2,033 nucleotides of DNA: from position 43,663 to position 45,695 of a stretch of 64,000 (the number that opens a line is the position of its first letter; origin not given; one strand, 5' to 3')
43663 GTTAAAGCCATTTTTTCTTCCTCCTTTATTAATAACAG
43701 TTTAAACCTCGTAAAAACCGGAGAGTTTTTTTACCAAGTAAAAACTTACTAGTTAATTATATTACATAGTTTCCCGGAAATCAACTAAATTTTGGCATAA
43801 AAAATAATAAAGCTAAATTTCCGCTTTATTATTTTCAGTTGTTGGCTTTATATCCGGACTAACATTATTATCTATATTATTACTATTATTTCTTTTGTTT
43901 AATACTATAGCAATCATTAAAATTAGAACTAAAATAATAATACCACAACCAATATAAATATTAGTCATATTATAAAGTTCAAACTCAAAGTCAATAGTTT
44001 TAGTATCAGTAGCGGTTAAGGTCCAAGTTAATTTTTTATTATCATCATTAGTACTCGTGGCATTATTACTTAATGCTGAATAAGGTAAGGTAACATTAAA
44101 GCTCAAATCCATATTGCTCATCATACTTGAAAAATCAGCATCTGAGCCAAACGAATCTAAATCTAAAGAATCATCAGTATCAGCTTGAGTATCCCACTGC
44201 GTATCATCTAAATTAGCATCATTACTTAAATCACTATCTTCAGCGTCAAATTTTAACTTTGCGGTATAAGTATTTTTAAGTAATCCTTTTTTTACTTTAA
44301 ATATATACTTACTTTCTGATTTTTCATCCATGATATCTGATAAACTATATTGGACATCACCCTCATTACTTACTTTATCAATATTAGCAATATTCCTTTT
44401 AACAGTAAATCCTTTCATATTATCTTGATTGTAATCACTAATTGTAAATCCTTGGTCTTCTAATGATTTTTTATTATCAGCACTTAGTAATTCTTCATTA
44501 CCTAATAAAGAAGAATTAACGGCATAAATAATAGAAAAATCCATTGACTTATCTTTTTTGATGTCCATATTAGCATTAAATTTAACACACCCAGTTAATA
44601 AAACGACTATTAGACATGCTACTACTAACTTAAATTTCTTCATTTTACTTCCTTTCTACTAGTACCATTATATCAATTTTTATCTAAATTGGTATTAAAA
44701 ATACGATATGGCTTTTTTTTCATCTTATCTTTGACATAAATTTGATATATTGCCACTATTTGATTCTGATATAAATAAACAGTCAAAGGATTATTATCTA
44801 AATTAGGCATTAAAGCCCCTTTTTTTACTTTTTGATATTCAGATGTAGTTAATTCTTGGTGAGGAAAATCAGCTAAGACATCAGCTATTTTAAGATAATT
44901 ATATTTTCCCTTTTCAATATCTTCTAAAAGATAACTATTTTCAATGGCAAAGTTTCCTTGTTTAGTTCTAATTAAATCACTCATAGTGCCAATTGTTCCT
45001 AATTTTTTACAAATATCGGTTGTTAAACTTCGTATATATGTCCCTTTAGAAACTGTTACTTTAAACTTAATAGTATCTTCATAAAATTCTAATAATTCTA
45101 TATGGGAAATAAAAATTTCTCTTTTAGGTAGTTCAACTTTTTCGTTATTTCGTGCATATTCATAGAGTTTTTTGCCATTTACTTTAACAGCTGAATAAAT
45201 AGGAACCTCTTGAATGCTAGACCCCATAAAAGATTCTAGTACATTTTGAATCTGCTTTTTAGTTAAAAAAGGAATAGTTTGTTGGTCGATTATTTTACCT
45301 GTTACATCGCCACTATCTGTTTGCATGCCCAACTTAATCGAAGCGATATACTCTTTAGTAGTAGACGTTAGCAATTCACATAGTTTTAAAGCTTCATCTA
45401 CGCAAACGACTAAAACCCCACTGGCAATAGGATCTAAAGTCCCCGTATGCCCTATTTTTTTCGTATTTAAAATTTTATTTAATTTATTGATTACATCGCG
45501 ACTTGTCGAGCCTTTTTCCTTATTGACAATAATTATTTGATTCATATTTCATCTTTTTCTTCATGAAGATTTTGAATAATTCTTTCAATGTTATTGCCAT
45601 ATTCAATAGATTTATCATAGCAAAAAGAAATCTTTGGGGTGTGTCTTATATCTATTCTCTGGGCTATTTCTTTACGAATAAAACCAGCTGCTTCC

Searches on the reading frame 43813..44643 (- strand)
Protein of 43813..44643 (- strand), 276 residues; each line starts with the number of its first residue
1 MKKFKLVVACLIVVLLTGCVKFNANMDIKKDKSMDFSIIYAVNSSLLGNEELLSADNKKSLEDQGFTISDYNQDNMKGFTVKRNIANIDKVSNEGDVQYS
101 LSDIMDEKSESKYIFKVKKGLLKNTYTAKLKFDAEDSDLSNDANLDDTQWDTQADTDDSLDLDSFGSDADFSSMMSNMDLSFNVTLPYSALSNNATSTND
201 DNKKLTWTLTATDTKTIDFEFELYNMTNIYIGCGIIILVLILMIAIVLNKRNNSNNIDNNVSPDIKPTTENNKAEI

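Call 74: search_protein_families(library=pfam, proteins=[window:43813-44643:-], max_evalue=0.00001)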
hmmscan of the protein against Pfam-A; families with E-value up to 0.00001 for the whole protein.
window:43813-44643:- (276 aa): 1 family
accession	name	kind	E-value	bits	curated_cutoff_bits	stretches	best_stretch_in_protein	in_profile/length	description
PF21946.1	LppM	-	4.7e-09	37.1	27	1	21-218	1-148/153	LppM domain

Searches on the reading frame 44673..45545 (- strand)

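Call 74: search_protein_families(library=pfam, proteins=[window:44673-45545:-], max_evalue=0.00001)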
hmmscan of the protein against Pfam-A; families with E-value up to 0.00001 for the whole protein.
window:44673-45545:- (290 aa): 2 families
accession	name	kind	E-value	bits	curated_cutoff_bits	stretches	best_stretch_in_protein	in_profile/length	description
PF01509.24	TruB_N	-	9.4e-55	185.5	27.3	1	24-171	2-149/149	TruB family pseudouridylate synthase (N terminal domain)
PF16198.10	TruB_C_2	-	3.3e-06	27.6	29.3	1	172-215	1-44/66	tRNA pseudouridylate synthase B C-terminal domain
